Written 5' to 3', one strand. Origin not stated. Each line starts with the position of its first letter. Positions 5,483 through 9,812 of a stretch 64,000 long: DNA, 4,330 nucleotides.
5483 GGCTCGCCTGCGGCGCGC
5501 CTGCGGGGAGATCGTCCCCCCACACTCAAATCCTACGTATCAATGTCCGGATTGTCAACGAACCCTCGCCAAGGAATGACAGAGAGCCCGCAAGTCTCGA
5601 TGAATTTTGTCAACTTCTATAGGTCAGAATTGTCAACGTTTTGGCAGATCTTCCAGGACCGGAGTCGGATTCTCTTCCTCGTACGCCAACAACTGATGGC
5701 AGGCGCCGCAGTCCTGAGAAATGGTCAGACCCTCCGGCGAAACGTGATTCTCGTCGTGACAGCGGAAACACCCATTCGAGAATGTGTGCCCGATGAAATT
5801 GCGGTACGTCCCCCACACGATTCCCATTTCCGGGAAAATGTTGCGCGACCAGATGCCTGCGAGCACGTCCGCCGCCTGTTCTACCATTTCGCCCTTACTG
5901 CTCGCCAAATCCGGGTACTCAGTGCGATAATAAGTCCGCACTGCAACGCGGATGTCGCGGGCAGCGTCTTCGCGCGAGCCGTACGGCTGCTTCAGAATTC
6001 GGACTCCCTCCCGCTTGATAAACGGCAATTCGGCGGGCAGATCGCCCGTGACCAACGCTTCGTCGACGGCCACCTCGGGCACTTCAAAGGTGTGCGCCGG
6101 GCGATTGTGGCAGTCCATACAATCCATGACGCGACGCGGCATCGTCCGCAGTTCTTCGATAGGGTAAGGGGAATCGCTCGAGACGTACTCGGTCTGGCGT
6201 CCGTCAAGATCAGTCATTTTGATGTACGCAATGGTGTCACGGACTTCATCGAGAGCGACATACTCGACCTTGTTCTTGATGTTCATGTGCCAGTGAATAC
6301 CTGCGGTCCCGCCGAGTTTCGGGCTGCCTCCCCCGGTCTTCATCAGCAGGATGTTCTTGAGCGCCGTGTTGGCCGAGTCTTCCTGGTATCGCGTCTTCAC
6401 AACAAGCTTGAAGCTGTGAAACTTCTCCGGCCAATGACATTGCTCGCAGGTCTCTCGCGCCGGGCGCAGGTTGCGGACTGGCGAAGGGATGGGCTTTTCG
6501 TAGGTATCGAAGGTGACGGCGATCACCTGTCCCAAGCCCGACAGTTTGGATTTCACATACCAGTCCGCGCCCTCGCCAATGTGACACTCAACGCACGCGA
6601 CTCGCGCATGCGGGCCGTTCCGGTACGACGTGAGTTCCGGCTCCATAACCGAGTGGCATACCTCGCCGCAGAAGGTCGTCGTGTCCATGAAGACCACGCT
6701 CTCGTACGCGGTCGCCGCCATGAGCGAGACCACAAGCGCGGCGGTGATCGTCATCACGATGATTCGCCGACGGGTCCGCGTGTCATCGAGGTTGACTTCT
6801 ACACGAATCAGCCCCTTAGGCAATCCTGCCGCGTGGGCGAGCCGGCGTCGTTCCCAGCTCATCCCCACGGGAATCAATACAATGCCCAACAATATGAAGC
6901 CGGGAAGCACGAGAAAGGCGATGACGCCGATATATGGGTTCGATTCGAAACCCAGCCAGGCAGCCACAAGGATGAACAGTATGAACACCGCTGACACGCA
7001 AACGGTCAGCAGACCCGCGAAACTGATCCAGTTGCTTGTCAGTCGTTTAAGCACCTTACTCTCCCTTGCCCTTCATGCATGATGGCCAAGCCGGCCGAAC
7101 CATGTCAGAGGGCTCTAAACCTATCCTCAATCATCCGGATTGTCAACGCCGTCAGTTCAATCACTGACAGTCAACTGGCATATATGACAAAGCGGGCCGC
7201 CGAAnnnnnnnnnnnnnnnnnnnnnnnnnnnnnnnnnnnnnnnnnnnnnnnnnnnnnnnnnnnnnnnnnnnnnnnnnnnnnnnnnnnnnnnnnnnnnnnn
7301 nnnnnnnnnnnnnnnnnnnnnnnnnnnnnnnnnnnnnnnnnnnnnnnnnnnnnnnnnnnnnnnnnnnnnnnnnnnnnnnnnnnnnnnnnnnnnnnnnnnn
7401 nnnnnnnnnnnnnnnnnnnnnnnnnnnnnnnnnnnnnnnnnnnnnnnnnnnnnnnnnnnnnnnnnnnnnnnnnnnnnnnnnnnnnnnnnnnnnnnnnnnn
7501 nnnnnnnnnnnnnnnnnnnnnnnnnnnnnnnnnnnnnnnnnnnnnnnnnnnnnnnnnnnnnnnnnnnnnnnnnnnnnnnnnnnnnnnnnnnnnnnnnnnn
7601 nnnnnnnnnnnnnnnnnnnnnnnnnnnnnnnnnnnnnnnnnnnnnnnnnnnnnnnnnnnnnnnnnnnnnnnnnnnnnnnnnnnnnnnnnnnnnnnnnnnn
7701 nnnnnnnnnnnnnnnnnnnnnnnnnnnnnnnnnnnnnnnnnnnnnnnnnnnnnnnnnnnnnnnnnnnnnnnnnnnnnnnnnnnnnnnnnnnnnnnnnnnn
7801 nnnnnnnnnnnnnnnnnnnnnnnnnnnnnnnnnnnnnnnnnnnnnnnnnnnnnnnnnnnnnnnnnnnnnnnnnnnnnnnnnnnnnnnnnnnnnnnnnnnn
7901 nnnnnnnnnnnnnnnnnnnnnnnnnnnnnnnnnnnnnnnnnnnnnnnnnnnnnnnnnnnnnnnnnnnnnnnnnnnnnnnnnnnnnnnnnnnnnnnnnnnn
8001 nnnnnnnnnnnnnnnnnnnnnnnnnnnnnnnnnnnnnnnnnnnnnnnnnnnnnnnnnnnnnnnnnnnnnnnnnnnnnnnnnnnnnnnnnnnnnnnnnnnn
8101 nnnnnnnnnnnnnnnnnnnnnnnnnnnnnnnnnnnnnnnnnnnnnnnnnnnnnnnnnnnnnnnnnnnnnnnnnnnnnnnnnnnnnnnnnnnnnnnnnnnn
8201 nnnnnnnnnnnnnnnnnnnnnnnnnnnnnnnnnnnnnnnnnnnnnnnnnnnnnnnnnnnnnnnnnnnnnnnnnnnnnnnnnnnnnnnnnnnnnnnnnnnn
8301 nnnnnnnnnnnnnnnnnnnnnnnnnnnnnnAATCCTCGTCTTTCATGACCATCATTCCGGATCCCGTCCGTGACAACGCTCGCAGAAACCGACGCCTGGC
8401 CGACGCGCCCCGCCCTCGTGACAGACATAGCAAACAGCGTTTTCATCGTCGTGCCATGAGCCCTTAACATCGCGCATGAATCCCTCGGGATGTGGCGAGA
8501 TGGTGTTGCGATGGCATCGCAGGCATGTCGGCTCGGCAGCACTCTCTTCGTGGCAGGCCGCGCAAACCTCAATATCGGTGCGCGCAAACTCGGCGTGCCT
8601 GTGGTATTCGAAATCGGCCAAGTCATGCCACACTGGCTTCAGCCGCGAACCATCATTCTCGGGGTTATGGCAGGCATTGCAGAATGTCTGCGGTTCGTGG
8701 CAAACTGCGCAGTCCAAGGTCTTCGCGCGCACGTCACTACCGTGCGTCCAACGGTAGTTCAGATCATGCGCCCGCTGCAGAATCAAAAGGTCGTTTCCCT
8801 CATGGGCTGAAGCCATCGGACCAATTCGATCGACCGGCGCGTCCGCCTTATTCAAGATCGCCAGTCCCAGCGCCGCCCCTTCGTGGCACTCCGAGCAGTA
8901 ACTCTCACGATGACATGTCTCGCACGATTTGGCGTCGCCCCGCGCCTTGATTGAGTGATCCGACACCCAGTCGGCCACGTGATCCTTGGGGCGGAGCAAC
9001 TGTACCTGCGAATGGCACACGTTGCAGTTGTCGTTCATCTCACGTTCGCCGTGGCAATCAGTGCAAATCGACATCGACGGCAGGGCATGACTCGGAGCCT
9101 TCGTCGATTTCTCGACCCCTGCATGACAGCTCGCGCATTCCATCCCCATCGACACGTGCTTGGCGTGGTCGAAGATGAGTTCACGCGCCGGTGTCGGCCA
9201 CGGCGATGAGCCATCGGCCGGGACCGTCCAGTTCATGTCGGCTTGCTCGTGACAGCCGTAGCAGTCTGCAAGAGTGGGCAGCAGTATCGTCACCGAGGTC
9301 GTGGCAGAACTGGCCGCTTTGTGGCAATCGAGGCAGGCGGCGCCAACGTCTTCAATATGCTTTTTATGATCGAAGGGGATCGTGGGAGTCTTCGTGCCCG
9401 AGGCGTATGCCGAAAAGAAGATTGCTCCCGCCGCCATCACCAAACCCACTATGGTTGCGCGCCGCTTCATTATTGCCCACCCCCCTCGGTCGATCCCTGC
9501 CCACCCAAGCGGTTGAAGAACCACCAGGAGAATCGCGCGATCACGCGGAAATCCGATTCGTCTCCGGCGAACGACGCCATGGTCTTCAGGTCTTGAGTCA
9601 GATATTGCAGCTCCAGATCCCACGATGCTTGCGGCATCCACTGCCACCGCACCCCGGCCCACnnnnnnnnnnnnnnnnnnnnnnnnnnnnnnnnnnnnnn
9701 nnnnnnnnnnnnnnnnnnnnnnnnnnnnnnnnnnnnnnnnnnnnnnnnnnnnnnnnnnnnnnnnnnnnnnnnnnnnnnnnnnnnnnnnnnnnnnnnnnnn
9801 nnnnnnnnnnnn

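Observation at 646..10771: Complete porin-cytochrome extracellular electron transfer (EET) gene cluster with about 55 heme sites, in a T9SS-bearing lineage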

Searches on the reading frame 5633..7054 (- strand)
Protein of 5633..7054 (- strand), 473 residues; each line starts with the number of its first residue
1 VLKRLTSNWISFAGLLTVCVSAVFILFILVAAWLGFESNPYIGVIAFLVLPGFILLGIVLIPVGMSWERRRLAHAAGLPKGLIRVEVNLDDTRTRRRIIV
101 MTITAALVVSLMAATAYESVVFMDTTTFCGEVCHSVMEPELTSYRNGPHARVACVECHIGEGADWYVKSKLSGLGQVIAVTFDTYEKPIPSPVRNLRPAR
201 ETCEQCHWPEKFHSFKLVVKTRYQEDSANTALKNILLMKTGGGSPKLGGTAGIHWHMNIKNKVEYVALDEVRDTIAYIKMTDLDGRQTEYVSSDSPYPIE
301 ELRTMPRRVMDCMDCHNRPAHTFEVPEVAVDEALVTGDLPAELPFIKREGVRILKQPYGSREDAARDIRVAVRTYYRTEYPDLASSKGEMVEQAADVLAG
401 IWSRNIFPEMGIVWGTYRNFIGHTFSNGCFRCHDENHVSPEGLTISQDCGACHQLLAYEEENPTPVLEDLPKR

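Call 4: search_protein_families(library=pfam, proteins=[window:5633-7054:-], max_evalue=0.01)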
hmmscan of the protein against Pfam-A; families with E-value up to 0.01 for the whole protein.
window:5633-7054:- (473 aa): 5 families
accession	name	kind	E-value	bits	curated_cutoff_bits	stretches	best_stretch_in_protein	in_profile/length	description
PF03264.19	Cytochrom_NNT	-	4.2e-09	36.8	24.1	1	96-186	6-100/174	NapC/NirT cytochrome c family, N-terminal region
PF14522.11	Cytochrome_C7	-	2.5e-07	30.8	24.8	0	426-454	41-67/67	Cytochrome c7 and related cytochrome c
PF14537.11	Cytochrom_c3_2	-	0.00063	20.6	25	0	427-459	7-39/79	Cytochrome c3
PF09699.15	Paired_CXXCH_1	-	0.00099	19.2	20.6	0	306-320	3-17/41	Doubled CXXCH motif (Paired_CXXCH_1)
PF02085.21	Cytochrom_CIII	-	0.0028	18.4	22.9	0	423-455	28-55/101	Class III cytochrome C family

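Call 5: search_protein_families(library=ncbifam, proteins=[window:5633-7054:-], max_evalue=0.01)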
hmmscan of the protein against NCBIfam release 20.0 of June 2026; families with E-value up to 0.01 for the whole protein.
window:5633-7054:- (473 aa): 5 families
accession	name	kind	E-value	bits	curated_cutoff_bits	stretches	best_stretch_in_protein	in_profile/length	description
TIGR03153.1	cytochr_NrfH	equivalog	7.1e-13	48.8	134.2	1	101-208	3-110/138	cytochrome c nitrite reductase small subunit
NF047727.1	4hemeCytCCctA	equivalog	9.1e-05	22.6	180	1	423-462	34-73/109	tetraheme c-type cytochrome CctA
TIGR03507.1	decahem_SO1788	subfamily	0.0015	17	209.3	0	116-224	233-319/672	OmcA/MtrC family decaheme c-type cytochrome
NF051471.1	cytcCgr1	equivalog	0.0043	16.7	340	1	95-147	6-54/204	cytochrome c-type protein Cgr1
TIGR02162.1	torC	equivalog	0.0052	16.1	478.2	0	100-187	18-110/387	pentaheme c-type cytochrome TorC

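Call 30: search_solved_structures(query=window:5633-7054:-, max_evalue=1)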
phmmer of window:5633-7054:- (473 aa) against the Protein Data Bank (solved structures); distinct sequences matched with E-value up to 1: 3.
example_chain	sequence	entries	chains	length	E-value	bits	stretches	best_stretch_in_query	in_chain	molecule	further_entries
2j7a_C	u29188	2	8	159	0.11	14.5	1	105-161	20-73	CYTOCHROME C QUINOL DEHYDROGENASE NRFH | NAPC/NIRT CYTOCHROME C FAMILY PROTEIN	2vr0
7ysi_A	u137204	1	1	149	0.7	11.8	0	428-457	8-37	Thiol disulfide reductase thioredoxin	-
6onp_A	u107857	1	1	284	0.99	11.3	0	315-383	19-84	periplasmic binding protein XoxJ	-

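Call 49: find_homologous_proteins(query=window:5633-7054:-, max_evalue=0.00001)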
Query window:5633-7054:- (473 aa): 7925 proteins with E <= 0.00001 among 8000 candidates; the best 120 are listed.
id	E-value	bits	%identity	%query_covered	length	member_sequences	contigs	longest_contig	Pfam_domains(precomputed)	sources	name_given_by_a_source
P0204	0.0e+0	1022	91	100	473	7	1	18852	PF03264.20,PF14522.12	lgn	-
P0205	3.9e-279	944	83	100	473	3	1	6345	PF03264.20,PF14522.12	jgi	-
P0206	7.4e-245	831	72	100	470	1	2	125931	PF03264.20,PF14522.12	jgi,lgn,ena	jgi:hypothetical protein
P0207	1.4e-232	791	70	100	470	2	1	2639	PF03264.20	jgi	jgi:hypothetical protein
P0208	1.1e-230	784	69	100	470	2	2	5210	PF03264.20,PF14522.12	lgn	-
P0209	2.2e-229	780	68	100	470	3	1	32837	PF03264.20,PF14522.12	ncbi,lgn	ncbi:MAG: NapC/NirT family cytochrome c [Candidatus Zixiibacteriota bacterium]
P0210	5.4e-220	749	67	100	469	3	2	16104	PF03264.20,PF14522.12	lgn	-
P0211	1.0e-214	732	65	100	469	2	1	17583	PF03264.20,PF14522.12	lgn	-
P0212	6.2e-214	729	64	100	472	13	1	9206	PF03264.20,PF14522.12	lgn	-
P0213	8.1e-212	722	63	100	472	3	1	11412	PF03264.20,PF14522.12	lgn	-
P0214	1.9e-210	718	63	100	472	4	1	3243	PF03264.20,PF14522.12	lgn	-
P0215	8.1e-204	696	62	100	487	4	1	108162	PF03264.20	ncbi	ncbi:MAG TPA: NapC/NirT family cytochrome c [candidate division Zixibacteria bacterium]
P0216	3.5e-188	644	59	100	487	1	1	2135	PF03264.20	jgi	-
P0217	1.6e-187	642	58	98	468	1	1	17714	PF03264.20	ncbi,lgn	-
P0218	4.3e-170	585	52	100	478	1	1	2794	PF14537.12,PF03264.20,PF14522.12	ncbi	-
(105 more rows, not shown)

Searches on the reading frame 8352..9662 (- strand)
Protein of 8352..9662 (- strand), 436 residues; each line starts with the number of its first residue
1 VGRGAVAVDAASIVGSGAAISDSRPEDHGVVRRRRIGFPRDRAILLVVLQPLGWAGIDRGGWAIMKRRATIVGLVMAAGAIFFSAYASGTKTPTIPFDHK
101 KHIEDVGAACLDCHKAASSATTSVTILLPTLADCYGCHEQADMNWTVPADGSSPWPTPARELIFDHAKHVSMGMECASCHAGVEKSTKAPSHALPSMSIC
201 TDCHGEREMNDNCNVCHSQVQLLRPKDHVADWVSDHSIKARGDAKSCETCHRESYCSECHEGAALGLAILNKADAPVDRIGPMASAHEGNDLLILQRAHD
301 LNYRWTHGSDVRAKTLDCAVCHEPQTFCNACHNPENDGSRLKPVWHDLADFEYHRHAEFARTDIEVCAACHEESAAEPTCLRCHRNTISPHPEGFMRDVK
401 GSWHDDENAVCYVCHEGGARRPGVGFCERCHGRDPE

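Call 4: search_protein_families(library=pfam, proteins=[window:8352-9662:-], max_evalue=0.01)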
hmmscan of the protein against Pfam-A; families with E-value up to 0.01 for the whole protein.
window:8352-9662:- (436 aa): 4 families
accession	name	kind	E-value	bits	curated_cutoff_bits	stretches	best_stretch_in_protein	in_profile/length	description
PF14522.11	Cytochrome_C7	-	1.1e-18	67.2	24.8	3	163-218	2-67/67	Cytochrome c7 and related cytochrome c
PF14537.11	Cytochrom_c3_2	-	9e-11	42.5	25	1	105-204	4-78/79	Cytochrome c3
PF09699.15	Paired_CXXCH_1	-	2.8e-07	30.5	20.6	2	376-417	5-38/41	Doubled CXXCH motif (Paired_CXXCH_1)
PF22113.1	Mtrc-MtrF_II-IV_dom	-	1.2e-06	28.7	30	1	131-220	81-166/176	Outer membrane cytochrome MtrC/MtrF-like, domains II/IV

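Call 5: search_protein_families(library=ncbifam, proteins=[window:8352-9662:-], max_evalue=0.01)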
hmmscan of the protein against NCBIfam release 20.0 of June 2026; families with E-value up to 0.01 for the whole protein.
window:8352-9662:- (436 aa): 5 families
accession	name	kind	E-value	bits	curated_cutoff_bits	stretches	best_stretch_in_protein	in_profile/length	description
NF041781.1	mnquin_red_QrcA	equivalog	3.6e-10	39.7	180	1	72-145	6-78/174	menaquinone reductase multiheme cytochrome c subunit QrcA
NF038038.1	cytoc_DsrJ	equivalog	0.00011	22.5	100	0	364-384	101-121/121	sulfate reduction electron transfer complex DsrMKJOP subunit DsrJ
TIGR03153.1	cytochr_NrfH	equivalog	0.0004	20.4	134.2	0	104-140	99-135/138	cytochrome c nitrite reductase small subunit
NF043011.1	CytC7_Geobact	equivalog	0.00087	19.7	120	1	71-142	7-78/89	cytochrome c7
TIGR03508.1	decahem_SO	subfamily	0.0015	18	192.2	0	106-143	93-129/258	DmsE family decaheme c-type cytochrome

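Call 31: search_solved_structures(query=window:8352-9470:-, max_evalue=1)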
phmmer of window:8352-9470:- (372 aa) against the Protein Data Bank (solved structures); distinct sequences matched with E-value up to 1: 10.
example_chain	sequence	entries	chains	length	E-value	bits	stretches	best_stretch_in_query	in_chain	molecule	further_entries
6lod_A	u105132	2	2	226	3.2e-08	36.2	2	98-188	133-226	MULTIHEME_CYTC domain-containing protein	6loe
6btm_A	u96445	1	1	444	9.6e-08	34.7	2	98-158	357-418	Alternative Complex III subunit A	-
8k9e_A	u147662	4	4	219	1.8e-06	30.4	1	28-188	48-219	Cytochrome c7-like domain-containing protein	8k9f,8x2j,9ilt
6f0k_A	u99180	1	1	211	1.6e-05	27.3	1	32-146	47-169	Cytochrome c family protein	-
2ozy_A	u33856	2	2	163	0.0086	18.4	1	92-156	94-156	Cytochrome c-type protein nrfB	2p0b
3bxu_A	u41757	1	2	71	0.011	18.1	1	97-154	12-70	Cytochrome c3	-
3h33_A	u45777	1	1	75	0.017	17.4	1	26-78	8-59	Cytochrome c7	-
3h4n_A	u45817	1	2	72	0.023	17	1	98-154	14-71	Cytochrome c7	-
1kx2_A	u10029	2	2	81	0.25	13.6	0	143-169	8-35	mono-heme c-type cytochrome ScyA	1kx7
2dge_A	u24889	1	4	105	0.99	11.6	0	315-369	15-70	Cytochrome c6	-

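Call 86: list_cluster_members(proteins=[P0001, P0324, window:8352-9470:-, window:646-3432:-, window:5633-7054:-])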
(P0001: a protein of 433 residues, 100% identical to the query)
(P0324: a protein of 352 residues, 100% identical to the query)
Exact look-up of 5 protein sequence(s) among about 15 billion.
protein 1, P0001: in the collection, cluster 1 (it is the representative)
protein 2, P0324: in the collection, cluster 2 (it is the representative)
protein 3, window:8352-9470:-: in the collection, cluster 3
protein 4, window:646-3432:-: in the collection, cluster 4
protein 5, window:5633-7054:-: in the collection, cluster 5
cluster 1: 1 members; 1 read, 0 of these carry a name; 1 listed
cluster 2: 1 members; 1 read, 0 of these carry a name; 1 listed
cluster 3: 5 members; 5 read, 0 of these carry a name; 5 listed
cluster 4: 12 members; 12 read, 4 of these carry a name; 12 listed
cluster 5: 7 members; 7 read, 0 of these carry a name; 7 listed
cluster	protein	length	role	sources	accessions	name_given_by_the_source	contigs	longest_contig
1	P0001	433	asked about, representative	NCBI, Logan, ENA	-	-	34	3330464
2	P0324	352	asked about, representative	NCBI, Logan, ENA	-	-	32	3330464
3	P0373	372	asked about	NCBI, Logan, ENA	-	-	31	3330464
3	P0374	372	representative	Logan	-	-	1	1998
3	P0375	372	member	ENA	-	-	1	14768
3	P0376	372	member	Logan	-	-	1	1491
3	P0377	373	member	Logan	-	-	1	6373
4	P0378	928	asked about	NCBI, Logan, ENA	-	-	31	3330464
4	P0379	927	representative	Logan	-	-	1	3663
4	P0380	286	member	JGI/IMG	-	cytochrome b subunit of formate dehydrogenase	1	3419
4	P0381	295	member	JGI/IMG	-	cytochrome b subunit of formate dehydrogenase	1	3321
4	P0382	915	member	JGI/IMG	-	cytochrome b subunit of formate dehydrogenase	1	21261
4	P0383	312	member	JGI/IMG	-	cytochrome b subunit of formate dehydrogenase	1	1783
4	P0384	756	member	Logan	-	-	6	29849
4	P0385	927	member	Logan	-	-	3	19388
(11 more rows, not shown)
